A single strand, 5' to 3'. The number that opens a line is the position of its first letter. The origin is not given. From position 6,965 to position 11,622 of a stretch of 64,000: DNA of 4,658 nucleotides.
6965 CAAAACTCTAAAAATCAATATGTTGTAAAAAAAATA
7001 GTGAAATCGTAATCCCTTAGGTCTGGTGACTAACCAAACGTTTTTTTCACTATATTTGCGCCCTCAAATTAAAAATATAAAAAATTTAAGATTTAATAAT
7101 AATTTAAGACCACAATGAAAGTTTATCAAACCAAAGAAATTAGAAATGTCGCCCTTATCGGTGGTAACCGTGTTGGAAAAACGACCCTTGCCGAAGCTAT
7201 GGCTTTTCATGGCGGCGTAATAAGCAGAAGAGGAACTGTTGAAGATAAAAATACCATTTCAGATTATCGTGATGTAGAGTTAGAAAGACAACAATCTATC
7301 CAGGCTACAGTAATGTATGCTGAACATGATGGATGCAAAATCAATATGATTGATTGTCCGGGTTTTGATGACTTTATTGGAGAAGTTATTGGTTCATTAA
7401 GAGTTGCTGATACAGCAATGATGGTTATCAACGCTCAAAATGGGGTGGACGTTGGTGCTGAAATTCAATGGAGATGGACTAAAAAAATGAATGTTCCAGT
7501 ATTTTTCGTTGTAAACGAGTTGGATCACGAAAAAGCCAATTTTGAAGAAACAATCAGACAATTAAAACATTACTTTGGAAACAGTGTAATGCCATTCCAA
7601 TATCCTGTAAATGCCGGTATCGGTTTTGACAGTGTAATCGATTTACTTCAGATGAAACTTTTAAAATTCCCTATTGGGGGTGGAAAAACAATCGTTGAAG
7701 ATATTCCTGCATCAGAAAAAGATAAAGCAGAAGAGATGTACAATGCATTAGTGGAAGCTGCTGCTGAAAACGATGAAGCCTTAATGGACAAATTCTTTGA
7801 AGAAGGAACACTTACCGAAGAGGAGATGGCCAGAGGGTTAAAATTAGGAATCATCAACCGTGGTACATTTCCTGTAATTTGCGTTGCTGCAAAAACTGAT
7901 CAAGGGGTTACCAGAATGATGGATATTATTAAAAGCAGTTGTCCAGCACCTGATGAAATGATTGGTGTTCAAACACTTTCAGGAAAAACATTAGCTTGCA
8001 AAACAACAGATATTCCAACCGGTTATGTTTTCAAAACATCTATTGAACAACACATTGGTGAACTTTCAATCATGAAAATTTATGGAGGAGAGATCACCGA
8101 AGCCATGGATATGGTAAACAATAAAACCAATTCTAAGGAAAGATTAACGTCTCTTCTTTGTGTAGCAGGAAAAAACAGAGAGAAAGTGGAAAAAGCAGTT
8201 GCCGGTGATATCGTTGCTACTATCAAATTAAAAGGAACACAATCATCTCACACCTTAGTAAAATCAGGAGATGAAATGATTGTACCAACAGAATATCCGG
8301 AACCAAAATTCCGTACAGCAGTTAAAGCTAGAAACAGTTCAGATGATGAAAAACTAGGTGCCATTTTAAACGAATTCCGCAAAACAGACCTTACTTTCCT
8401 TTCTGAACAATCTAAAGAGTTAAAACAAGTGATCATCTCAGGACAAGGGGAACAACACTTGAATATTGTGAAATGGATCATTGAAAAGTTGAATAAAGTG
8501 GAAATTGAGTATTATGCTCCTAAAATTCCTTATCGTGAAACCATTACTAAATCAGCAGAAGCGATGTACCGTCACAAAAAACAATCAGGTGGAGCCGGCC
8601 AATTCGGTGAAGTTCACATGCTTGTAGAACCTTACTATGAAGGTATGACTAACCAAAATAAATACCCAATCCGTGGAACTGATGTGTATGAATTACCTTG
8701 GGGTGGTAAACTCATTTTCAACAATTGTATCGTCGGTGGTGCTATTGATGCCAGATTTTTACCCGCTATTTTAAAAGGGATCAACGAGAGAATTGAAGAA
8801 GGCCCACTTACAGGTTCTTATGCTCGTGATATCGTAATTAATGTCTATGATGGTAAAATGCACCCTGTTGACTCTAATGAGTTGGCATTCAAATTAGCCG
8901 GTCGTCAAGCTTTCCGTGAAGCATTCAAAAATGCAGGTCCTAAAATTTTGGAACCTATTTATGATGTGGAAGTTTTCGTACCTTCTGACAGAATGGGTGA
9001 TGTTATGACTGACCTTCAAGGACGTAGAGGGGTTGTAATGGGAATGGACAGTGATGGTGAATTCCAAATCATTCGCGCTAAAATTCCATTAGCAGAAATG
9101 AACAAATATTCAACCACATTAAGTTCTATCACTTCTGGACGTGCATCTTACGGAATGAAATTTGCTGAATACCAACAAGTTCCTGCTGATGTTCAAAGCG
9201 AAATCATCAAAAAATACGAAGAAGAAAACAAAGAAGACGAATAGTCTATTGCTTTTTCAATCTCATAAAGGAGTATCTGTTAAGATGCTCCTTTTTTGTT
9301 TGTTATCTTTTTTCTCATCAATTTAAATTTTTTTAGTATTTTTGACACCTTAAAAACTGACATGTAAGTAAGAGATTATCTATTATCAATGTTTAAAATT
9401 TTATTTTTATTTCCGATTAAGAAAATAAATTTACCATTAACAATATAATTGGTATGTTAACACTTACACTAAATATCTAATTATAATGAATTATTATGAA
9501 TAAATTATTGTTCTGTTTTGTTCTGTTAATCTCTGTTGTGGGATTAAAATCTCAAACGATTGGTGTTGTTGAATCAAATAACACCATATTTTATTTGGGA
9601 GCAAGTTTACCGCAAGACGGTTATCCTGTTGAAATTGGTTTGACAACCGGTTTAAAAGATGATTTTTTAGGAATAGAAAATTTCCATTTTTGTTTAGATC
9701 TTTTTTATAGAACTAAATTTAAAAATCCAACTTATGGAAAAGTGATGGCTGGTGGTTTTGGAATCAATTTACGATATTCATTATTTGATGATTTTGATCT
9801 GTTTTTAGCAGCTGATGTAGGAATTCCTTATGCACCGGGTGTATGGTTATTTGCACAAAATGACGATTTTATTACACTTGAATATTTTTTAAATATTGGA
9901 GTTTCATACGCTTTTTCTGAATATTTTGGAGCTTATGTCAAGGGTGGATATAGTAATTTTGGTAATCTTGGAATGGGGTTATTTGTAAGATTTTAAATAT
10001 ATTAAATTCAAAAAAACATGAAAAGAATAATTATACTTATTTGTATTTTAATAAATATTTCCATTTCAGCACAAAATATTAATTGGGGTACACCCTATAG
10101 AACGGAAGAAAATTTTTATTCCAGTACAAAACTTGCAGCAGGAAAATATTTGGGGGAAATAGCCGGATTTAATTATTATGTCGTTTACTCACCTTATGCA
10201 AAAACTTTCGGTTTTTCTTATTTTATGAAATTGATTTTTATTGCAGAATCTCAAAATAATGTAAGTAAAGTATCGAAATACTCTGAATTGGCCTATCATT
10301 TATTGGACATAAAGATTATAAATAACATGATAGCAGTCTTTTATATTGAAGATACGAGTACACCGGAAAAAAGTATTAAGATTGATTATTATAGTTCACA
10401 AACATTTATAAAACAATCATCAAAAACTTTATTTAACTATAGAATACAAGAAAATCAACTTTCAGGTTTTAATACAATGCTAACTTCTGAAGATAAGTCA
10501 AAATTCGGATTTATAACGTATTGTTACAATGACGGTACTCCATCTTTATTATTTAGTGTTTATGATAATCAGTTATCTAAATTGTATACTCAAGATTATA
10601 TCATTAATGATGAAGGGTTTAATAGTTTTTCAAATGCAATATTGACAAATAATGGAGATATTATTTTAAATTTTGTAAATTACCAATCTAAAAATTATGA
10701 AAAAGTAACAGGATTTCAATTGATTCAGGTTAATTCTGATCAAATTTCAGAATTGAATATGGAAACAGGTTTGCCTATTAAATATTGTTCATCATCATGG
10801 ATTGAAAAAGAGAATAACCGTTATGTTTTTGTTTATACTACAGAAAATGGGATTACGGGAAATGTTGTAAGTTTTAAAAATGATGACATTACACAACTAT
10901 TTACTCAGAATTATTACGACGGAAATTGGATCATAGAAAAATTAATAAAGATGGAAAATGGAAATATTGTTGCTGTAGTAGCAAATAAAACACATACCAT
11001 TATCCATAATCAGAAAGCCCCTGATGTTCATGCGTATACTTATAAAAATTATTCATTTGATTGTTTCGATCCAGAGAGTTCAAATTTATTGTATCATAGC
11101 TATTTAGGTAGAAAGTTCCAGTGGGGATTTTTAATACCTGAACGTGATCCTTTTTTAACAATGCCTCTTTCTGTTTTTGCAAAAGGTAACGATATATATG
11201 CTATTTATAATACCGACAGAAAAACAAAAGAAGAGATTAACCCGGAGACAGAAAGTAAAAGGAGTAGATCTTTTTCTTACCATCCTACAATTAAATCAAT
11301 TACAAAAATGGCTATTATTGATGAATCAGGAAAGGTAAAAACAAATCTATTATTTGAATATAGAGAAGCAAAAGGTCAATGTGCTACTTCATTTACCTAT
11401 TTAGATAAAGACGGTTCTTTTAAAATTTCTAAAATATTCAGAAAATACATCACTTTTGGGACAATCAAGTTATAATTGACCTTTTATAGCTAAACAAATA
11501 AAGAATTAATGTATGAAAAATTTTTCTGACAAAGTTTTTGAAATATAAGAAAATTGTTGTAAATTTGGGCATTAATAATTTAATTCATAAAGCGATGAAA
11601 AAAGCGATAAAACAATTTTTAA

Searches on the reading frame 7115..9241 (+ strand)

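Call 8: search_protein_families(library=pfam, proteins=[window:7115-9241:+], max_evalue=0.01)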
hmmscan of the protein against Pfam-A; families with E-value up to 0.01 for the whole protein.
window:7115-9241:+ (709 aa): 7 families
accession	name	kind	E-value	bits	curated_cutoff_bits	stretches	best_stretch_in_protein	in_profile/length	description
PF00009.33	GTP_EFTU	-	3.6e-36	124.9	26.5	1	7-276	1-186/188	Elongation factor Tu GTP binding domain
PF03764.24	EFG_IV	-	5.1e-31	107.4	24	2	521-607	34-120/121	Elongation factor G, domain IV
PF00679.30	EFG_C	-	4.5e-29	100.8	27.9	1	611-696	2-88/89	Elongation factor G C-terminus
PF14492.12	EFG_III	-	1.8e-14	54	27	1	395-465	2-72/75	Elongation Factor G, domain III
PF22042.2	EF-G_D2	-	4.7e-12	46.3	27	1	302-382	3-82/84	Elongation factor G domain 2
PF03144.31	GTP_EFTU_D2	-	3e-06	28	30.3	1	315-381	1-72/73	Elongation factor Tu domain 2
PF01926.29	MMR_HSR1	-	0.00041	20.9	21.9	1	11-134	1-112/113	50S ribosome-binding GTPase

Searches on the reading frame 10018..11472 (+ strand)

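Call 8: search_protein_families(library=pfam, proteins=[window:10018-11472:+], max_evalue=0.01)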
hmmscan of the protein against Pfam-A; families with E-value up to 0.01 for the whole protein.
window:10018-11472:+ (485 aa): 1 family
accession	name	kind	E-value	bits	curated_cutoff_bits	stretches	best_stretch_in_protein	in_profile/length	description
PF12657.13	TFIIIC_delta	-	0.0027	17.5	27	1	207-325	184-304/444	Transcription factor IIIC subunit delta bet-propeller domain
